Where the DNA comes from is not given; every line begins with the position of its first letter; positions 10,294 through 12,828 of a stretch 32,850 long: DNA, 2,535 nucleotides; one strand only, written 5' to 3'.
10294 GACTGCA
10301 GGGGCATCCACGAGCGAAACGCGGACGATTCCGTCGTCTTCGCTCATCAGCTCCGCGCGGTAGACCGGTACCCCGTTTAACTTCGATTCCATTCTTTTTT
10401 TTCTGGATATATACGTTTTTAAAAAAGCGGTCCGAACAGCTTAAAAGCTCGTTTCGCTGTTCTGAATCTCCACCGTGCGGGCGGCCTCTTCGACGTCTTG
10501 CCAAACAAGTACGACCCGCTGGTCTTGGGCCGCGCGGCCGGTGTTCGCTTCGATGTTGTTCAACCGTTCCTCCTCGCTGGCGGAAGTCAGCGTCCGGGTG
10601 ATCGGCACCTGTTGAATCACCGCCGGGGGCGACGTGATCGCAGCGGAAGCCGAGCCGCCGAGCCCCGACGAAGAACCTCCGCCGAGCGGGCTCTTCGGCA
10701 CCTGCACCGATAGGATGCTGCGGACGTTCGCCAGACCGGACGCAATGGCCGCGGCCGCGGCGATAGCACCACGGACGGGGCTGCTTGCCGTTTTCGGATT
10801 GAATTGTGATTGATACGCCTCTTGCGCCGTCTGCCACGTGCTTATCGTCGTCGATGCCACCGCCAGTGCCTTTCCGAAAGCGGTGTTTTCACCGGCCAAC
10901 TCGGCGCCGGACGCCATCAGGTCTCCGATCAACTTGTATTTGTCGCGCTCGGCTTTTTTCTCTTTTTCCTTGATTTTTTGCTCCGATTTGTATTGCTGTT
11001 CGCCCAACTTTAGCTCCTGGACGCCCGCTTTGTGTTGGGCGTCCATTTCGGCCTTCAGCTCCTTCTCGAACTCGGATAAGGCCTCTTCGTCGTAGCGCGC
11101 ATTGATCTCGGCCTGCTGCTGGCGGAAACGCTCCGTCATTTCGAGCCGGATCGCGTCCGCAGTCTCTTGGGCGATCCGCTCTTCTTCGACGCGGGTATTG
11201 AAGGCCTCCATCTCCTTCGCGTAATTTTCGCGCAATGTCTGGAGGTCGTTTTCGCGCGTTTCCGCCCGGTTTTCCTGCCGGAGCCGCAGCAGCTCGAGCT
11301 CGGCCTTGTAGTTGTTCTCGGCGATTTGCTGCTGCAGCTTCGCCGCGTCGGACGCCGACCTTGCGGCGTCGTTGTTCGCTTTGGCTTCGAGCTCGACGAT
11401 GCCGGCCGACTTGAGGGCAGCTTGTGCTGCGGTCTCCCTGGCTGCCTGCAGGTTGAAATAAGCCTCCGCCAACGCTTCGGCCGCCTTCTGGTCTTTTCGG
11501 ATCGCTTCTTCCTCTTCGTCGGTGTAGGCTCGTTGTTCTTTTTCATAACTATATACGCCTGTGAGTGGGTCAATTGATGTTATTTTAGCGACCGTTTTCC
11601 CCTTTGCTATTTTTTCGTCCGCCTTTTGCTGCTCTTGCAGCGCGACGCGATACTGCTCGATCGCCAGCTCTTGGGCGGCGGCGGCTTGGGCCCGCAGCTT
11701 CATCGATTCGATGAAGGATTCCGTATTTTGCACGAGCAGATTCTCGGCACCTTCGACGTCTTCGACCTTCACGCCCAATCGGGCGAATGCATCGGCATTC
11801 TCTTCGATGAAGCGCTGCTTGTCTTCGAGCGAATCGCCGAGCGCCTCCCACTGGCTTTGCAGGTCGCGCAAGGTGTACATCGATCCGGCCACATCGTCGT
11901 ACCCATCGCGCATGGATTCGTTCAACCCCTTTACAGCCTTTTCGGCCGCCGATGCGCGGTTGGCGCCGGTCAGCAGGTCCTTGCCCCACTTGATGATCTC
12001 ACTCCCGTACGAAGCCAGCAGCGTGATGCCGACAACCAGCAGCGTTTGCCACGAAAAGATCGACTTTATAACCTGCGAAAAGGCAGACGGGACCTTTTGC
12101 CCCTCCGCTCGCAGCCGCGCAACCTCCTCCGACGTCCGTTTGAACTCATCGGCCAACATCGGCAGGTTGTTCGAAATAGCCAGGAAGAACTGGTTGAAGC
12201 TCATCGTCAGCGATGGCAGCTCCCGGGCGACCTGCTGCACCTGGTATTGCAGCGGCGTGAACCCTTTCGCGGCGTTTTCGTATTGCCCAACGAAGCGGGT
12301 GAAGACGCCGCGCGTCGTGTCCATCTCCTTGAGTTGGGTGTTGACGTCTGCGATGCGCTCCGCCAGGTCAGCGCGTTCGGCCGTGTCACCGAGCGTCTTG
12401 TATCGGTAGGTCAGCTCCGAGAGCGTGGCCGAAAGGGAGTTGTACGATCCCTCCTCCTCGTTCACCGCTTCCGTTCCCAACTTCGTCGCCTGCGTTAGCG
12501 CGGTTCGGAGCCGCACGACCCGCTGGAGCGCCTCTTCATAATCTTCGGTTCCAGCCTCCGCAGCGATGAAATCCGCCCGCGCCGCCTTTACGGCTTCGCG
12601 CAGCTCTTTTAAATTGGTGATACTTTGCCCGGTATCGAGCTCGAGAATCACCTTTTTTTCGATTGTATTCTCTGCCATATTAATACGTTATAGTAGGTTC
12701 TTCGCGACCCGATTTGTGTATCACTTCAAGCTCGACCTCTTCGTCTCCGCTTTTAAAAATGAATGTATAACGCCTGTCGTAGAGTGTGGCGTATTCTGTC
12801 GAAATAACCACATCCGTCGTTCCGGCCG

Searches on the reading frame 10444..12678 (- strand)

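Call 13: search_protein_families(library=phrogs, proteins=[window:10444-12678:-], max_evalue=0.001)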
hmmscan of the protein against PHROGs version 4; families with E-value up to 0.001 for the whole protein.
window:10444-12678:- (745 aa): 4 families
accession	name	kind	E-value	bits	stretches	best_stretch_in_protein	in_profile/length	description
phrog_14476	-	head and packaging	4.5e-26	92.1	1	103-293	203-390/1103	virion structural protein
phrog_14295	-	unknown function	1.1e-24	87.3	1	43-582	158-705/1439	-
phrog_28412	-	unknown function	1.7e-16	60.3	1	44-365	107-409/1244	-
phrog_21917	-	unknown function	1.4e-07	30.7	1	242-489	384-530/1395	-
